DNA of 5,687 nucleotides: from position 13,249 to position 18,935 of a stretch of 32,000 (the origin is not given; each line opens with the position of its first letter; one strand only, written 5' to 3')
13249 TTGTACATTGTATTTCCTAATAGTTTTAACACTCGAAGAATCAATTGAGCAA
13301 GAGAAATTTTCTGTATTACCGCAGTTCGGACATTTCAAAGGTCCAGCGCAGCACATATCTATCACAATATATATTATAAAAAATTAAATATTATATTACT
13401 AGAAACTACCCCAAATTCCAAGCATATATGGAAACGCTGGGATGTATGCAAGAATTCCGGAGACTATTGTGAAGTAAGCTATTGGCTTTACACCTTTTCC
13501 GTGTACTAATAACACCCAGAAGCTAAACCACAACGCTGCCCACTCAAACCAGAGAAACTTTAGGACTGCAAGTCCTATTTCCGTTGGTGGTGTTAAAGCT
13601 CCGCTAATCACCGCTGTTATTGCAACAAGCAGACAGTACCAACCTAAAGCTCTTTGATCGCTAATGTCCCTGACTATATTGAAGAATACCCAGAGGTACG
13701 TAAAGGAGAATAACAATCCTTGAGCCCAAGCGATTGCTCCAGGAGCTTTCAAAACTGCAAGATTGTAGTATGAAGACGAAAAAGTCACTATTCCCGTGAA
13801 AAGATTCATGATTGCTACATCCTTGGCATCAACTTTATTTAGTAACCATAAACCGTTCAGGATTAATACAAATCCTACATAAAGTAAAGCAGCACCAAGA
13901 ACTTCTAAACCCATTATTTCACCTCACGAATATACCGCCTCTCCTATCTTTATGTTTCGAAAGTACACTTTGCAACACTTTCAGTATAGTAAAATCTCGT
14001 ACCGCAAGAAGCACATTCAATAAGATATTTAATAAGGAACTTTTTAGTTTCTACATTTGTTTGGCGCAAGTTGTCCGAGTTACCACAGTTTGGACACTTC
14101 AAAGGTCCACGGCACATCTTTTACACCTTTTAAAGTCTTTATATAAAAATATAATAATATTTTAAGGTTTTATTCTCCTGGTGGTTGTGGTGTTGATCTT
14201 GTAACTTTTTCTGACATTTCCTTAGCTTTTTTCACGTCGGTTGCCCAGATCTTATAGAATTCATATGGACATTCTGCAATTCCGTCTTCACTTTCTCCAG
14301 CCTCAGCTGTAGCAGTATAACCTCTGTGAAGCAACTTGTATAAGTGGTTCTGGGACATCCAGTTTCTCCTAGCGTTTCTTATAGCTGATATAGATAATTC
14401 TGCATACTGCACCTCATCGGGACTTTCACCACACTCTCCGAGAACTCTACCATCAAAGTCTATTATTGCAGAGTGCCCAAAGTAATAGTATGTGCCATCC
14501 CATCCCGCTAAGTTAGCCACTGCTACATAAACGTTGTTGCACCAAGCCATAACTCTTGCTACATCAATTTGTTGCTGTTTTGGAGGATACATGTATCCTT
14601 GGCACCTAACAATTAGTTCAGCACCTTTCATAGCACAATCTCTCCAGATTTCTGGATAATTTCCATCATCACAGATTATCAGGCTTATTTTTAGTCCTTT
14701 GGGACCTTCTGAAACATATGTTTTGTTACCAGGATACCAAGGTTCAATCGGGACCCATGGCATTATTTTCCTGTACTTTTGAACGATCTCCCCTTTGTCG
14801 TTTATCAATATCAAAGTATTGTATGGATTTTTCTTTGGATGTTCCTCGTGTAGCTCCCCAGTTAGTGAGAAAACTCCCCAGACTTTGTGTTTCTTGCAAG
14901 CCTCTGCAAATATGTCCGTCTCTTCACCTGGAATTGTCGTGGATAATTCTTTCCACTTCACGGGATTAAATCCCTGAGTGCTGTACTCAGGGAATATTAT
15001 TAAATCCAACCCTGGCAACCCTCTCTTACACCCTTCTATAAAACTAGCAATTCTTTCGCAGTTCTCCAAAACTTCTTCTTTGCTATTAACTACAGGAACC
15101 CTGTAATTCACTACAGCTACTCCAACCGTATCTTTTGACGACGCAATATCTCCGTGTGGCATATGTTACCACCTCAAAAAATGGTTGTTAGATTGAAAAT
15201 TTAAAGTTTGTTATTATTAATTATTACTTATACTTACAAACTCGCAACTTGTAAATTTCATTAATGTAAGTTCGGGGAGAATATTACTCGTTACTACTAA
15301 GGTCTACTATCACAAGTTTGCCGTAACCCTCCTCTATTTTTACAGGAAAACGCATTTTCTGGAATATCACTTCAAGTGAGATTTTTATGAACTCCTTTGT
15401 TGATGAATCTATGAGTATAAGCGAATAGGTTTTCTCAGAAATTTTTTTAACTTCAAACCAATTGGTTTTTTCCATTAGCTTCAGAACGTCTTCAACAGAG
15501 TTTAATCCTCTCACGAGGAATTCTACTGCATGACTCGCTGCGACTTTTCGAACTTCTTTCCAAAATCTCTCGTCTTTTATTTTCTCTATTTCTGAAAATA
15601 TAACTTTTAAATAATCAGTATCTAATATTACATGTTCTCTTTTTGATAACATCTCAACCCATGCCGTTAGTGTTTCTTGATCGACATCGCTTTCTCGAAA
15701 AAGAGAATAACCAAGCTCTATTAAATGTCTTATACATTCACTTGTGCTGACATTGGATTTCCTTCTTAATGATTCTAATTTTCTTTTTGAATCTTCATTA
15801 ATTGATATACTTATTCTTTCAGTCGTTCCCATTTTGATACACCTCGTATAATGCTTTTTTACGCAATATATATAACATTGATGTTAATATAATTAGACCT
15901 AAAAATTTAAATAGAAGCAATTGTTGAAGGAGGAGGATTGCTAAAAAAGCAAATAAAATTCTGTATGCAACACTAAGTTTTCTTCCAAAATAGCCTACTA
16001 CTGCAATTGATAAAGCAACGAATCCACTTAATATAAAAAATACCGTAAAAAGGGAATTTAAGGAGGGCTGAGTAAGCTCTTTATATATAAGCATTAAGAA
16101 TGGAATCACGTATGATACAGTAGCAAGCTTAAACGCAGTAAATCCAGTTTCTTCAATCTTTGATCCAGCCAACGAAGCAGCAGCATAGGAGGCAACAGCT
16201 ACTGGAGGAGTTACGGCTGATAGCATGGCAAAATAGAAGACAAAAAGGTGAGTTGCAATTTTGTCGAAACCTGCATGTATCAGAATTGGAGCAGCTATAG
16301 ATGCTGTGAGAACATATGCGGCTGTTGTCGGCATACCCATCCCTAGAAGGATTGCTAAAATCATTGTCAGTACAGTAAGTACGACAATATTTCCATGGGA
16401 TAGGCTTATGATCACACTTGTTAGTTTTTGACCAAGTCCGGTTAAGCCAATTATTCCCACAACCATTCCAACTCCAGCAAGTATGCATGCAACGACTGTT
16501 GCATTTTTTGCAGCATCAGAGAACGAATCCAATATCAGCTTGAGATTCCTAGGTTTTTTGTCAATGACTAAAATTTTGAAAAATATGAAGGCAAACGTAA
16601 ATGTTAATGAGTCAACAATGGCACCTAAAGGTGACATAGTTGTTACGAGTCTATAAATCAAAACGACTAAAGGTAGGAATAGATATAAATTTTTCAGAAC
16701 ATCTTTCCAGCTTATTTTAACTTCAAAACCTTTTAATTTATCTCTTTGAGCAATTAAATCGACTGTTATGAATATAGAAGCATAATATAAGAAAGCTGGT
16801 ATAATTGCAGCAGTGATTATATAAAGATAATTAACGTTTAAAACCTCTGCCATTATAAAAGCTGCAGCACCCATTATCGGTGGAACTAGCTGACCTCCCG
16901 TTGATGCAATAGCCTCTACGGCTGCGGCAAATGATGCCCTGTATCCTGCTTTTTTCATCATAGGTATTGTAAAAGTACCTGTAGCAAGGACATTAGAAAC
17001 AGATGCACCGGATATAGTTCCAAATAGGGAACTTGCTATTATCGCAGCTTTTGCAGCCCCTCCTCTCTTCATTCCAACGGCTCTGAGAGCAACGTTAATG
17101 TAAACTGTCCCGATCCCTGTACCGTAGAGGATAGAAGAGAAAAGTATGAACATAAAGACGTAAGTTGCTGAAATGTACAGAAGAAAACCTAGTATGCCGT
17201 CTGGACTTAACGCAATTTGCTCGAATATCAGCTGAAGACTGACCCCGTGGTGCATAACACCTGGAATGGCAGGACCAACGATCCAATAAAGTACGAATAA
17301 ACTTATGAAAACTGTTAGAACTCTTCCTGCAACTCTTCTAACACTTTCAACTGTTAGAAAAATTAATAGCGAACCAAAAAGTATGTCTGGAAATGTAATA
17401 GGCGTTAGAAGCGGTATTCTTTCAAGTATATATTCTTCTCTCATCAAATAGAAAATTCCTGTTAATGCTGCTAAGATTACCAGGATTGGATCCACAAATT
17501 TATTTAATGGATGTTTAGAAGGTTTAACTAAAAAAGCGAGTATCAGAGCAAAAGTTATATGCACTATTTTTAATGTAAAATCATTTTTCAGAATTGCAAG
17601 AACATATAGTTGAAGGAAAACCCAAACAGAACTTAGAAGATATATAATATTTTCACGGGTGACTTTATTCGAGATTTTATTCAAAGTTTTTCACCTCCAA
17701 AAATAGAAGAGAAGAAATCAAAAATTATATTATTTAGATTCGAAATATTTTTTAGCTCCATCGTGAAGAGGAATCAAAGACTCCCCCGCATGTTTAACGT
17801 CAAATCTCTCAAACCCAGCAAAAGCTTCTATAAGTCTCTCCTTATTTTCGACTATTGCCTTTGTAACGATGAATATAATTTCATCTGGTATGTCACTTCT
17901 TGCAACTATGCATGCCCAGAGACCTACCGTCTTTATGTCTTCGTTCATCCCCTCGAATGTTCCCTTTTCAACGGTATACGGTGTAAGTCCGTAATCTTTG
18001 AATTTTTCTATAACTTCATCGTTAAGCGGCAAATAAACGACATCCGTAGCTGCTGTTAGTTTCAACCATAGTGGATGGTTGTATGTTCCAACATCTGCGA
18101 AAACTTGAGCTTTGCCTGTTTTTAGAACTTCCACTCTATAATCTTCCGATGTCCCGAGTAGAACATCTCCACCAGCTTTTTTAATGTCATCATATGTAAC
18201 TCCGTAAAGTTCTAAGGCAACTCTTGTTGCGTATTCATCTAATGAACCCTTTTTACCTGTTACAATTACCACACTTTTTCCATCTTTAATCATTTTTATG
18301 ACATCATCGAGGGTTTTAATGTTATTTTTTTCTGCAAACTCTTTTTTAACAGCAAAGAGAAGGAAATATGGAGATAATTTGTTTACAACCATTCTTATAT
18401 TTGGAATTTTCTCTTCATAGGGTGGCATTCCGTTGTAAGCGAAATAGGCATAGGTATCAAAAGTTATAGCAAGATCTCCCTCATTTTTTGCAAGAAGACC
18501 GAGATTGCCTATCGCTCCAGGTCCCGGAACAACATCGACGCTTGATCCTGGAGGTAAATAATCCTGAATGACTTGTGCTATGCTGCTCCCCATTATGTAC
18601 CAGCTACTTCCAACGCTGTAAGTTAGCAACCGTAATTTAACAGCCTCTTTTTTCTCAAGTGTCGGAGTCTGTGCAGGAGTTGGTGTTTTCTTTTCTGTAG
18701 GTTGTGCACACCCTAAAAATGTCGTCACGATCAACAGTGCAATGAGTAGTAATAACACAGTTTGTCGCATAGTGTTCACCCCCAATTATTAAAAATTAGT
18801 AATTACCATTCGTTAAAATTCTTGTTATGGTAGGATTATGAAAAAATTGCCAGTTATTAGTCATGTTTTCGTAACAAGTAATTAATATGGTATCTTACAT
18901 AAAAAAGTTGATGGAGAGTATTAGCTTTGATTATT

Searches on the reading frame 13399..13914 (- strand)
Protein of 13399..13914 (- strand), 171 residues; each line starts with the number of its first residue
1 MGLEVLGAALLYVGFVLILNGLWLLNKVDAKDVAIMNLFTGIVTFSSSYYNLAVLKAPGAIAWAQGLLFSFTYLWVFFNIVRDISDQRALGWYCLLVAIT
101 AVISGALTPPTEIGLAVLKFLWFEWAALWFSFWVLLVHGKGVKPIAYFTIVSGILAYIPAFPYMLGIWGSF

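Call 55: search_protein_families(library=pfam, proteins=[window:13399-13914:-], max_evalue=0.001)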
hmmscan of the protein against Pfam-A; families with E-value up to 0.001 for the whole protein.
window:13399-13914:- (171 aa): 1 family
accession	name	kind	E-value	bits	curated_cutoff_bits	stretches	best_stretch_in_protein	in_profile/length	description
PF02293.20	AmiS_UreI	-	1e-43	149.7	25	1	6-166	2-165/166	AmiS/UreI family transporter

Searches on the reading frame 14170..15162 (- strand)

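Call 55: search_protein_families(library=pfam, proteins=[window:14170-15162:-], max_evalue=0.001)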
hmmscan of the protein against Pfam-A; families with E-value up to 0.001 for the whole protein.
window:14170-15162:- (330 aa): 1 family
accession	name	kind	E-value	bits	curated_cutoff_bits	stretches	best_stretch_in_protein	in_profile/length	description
PF00795.27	CN_hydrolase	-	4.9e-50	170.7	23.2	1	15-266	2-256/256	Carbon-nitrogen hydrolase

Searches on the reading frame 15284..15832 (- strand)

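Call 55: search_protein_families(library=pfam, proteins=[window:15284-15832:-], max_evalue=0.001)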
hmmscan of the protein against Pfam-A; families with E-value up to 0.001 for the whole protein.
window:15284-15832:- (182 aa): 1 family
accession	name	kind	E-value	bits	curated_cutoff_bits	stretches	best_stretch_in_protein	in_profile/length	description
PF01402.27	RHH_1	-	7.2e-07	29.4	20.5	1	6-40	1-35/39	Ribbon-helix-helix protein, copG family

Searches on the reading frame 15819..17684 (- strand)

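Call 55: search_protein_families(library=pfam, proteins=[window:15819-17684:-], max_evalue=0.001)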
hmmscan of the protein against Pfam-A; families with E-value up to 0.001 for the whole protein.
window:15819-17684:- (621 aa): 1 family
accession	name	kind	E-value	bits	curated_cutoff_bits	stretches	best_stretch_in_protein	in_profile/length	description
PF06808.19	DctM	-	2.4e-77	261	23.8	1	107-533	2-400/413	Tripartite ATP-independent periplasmic transporter, DctM component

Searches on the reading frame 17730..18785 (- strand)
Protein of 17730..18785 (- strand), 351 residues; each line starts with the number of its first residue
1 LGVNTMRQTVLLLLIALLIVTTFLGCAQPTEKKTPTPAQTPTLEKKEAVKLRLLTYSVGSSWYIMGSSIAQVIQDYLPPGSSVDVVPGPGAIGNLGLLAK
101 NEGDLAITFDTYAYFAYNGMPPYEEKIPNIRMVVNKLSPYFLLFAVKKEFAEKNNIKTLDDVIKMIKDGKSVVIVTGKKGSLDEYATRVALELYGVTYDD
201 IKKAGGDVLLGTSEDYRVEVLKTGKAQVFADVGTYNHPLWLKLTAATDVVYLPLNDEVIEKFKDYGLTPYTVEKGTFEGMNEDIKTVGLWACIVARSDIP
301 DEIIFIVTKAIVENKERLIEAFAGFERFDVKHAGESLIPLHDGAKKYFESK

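Call 40: search_protein_families(library=pfam, proteins=[window:17730-18785:-], max_evalue=0.01)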
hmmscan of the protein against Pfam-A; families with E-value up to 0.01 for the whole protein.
window:17730-18785:- (351 aa): 2 families
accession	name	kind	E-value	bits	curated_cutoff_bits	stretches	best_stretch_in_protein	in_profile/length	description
PF16868.10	NMT1_3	-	7.1e-38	131.3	27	1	54-349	2-286/289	NMT1-like family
PF04069.17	OpuAC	-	0.0053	16.8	21.2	0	144-201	90-151/257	Substrate binding domain of ABC-type glycine betaine transport system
